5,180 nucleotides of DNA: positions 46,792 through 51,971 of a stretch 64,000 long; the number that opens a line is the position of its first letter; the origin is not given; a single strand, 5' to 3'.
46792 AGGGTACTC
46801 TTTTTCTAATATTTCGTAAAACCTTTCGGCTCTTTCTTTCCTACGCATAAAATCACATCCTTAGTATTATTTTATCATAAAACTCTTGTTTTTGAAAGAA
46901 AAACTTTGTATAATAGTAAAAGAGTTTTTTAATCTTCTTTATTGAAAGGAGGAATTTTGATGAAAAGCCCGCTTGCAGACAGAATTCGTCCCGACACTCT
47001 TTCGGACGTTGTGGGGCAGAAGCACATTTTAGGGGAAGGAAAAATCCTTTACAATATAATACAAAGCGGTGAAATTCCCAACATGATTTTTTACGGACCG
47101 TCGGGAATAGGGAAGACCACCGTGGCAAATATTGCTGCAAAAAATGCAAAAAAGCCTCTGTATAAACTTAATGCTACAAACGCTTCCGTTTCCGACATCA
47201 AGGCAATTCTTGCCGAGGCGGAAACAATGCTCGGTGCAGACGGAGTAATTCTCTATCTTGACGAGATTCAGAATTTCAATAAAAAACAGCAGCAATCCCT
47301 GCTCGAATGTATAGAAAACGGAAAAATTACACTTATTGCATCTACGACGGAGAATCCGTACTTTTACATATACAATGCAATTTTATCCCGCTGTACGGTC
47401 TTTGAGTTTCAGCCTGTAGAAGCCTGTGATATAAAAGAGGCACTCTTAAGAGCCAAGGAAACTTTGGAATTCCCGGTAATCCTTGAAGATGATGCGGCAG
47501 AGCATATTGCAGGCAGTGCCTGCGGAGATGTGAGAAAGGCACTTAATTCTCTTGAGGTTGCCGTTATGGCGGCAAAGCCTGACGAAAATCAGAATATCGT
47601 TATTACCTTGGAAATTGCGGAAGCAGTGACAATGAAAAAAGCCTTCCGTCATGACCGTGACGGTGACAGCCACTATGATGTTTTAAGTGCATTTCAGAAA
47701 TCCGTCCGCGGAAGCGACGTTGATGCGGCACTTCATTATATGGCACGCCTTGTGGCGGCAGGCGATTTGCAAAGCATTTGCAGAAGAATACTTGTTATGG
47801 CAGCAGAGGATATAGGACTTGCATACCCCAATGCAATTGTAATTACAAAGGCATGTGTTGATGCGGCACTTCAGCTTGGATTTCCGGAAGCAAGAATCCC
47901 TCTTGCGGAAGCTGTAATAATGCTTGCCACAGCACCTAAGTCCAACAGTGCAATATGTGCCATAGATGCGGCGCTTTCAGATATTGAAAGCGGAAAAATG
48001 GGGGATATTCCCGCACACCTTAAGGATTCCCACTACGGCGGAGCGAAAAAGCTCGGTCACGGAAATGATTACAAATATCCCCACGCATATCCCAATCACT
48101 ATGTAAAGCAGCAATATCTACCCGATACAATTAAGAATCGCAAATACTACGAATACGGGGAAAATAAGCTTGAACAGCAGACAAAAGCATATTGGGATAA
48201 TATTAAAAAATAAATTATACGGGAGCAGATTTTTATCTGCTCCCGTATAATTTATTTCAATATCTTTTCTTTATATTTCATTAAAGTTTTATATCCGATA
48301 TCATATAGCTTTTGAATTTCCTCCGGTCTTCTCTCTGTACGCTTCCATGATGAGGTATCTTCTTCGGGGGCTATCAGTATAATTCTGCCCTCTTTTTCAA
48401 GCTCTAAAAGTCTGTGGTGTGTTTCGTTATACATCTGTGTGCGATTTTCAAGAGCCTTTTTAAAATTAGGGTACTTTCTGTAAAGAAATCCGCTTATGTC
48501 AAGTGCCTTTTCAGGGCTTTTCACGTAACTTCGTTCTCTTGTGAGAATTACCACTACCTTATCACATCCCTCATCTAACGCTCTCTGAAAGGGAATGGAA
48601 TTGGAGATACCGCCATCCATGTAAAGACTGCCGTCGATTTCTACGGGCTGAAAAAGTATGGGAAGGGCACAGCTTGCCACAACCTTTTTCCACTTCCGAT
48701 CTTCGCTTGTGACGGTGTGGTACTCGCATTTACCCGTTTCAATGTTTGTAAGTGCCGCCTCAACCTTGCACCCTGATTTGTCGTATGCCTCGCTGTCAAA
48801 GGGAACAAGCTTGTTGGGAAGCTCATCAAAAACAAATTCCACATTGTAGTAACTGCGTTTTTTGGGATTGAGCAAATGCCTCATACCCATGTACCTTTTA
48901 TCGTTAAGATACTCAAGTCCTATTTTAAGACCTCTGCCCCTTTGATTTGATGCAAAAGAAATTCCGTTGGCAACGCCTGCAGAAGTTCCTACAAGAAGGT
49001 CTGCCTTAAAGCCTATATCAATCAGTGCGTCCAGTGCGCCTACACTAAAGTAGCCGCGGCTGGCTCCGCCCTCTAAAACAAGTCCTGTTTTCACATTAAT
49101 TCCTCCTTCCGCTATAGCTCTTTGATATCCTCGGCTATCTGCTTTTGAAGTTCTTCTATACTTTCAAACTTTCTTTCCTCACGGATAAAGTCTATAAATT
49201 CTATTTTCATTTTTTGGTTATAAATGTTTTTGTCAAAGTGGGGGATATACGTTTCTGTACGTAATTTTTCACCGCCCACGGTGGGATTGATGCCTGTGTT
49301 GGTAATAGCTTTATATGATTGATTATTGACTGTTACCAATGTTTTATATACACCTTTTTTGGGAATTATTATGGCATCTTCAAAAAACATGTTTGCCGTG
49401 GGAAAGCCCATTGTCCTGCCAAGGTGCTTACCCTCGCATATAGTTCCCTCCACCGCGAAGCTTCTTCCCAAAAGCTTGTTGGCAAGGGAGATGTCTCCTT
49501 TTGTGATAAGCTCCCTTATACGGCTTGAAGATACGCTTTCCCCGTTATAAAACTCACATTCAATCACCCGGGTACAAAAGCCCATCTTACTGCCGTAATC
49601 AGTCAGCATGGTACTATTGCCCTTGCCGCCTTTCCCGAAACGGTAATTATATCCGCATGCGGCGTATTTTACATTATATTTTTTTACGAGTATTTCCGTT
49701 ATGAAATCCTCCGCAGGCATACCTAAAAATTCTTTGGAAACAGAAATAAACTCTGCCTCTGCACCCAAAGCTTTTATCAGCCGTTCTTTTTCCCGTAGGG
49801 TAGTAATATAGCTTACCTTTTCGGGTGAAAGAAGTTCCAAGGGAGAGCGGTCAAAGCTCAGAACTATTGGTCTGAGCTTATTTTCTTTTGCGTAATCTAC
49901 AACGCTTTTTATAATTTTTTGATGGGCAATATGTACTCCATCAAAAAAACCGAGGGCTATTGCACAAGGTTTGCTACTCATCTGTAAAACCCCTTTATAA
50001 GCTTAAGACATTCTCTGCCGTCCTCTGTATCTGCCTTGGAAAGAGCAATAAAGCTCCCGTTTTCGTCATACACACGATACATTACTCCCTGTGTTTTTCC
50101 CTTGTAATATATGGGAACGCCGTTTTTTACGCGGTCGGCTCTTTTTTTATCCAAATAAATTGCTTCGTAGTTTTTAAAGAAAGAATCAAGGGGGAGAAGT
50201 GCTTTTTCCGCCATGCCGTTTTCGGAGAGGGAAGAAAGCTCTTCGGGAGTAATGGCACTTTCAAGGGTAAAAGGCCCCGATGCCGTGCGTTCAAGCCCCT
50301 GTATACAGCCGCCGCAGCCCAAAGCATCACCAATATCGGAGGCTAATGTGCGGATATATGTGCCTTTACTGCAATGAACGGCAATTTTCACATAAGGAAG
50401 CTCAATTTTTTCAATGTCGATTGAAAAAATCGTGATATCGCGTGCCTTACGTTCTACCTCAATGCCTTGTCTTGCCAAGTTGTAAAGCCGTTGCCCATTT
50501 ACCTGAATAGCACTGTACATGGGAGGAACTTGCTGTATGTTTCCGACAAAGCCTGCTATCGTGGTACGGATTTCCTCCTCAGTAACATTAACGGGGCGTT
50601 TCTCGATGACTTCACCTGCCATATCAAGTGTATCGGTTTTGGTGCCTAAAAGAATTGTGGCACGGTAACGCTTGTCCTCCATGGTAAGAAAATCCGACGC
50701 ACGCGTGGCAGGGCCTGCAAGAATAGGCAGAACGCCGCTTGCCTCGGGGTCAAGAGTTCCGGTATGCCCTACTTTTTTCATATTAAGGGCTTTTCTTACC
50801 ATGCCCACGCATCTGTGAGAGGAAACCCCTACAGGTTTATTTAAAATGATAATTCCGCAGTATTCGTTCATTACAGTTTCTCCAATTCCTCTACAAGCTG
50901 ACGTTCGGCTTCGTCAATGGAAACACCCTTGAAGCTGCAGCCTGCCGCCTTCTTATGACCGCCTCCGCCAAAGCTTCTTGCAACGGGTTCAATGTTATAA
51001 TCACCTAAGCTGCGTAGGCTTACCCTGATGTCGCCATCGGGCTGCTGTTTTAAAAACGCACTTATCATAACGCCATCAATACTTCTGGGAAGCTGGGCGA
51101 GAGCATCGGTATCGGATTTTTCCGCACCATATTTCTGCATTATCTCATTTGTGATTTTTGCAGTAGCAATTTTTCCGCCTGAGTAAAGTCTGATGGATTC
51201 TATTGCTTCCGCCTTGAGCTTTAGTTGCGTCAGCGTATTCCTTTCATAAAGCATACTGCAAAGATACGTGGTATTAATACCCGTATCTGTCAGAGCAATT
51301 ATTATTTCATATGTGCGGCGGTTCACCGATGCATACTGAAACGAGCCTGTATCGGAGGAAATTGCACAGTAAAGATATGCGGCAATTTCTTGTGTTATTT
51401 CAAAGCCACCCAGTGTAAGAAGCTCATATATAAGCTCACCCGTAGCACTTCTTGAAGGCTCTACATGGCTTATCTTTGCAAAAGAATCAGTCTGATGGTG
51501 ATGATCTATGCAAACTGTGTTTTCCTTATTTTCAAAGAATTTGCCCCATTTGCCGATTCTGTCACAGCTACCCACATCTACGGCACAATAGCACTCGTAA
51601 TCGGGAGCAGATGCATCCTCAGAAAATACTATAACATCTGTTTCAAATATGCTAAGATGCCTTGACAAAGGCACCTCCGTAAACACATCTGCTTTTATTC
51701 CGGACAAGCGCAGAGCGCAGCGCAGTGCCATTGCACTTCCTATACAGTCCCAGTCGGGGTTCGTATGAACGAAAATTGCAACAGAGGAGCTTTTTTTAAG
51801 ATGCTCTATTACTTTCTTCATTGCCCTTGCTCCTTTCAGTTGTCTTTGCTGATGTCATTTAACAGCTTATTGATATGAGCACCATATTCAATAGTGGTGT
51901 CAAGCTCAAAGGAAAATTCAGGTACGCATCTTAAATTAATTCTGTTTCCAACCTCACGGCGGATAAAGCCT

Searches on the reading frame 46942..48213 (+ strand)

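Call 59: search_protein_families(library=pfam, proteins=[window:46942-48213:+], max_evalue=0.00001)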
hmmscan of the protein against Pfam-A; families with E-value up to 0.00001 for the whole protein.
window:46942-48213:+ (423 aa): 8 families
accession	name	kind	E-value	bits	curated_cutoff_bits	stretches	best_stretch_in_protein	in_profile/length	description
PF12002.13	MgsA_C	-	3.4e-68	229.2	27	1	257-422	1-167/167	MgsA AAA+ ATPase C terminal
PF16193.11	AAA_assoc_2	-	7.6e-26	90.6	34.3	1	178-256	4-81/81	AAA C-terminal domain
PF00004.35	AAA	-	1.2e-12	48.8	21.2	1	48-156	1-128/131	ATPase family associated with various cellular activities (AAA)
PF05496.18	RuvB_N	-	9.3e-11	42.2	27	1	15-133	1-117/159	Holliday junction DNA helicase RuvB P-loop domain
PF14532.12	Sigma54_activ_2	-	2.4e-07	31.5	25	1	50-136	26-108/138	Sigma-54 interaction domain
PF01078.27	Mg_chelatase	-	8.2e-07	29.1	20.3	0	97-139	104-145/207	Magnesium chelatase, subunit ChlI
PF07728.20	AAA_5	-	9.9e-07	29.3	22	1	47-137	1-103/139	AAA domain (dynein-related subfamily)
PF00158.32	Sigma54_activat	-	1.2e-06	28.7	20.2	0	50-137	27-130/168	Sigma-54 interaction domain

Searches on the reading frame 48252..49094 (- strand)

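Call 59: search_protein_families(library=pfam, proteins=[window:48252-49094:-], max_evalue=0.00001)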
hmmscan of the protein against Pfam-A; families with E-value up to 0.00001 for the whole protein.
window:48252-49094:- (280 aa): 2 families
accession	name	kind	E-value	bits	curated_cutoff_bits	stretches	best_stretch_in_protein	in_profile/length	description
PF01734.28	Patatin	-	9.5e-25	88.4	27.7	1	5-172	1-190/191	Patatin-like phospholipase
PF19890.4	DUF6363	-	1.2e-15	57.5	26.4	1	208-279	1-71/75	Domain of unknown function (DUF6363)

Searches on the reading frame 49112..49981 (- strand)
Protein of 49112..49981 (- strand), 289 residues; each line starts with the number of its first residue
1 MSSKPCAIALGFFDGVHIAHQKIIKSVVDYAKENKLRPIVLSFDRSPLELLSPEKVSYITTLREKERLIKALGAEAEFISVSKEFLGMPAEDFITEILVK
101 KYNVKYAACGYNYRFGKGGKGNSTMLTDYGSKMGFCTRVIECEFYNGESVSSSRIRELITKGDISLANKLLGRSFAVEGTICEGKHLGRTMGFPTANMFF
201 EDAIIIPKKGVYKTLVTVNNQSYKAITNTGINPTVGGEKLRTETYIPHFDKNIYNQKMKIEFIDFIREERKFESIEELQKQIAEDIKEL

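Call 59: search_protein_families(library=pfam, proteins=[window:49112-49981:-], max_evalue=0.00001)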
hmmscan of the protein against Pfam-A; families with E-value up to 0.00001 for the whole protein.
window:49112-49981:- (289 aa): 2 families
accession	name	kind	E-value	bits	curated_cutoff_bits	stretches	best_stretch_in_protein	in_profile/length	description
PF01687.23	Flavokinase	-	1.5e-39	135.5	19.6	1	171-288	1-119/124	Riboflavin kinase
PF06574.18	FAD_syn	-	1.7e-37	129.1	27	1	3-154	5-158/158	FAD synthetase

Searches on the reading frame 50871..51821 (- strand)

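Call 59: search_protein_families(library=pfam, proteins=[window:50871-51821:-], max_evalue=0.00001)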
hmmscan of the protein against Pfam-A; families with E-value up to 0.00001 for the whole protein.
window:50871-51821:- (316 aa): 2 families
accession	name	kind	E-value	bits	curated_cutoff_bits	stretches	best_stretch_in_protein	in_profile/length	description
PF01368.27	DHH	-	7.2e-17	62.3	28.1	1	14-154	2-125/125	DHH family, N-terminal domain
PF02272.25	DHHA1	-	2.8e-12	47.4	25.9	1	220-314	6-97/102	DHHA1 domain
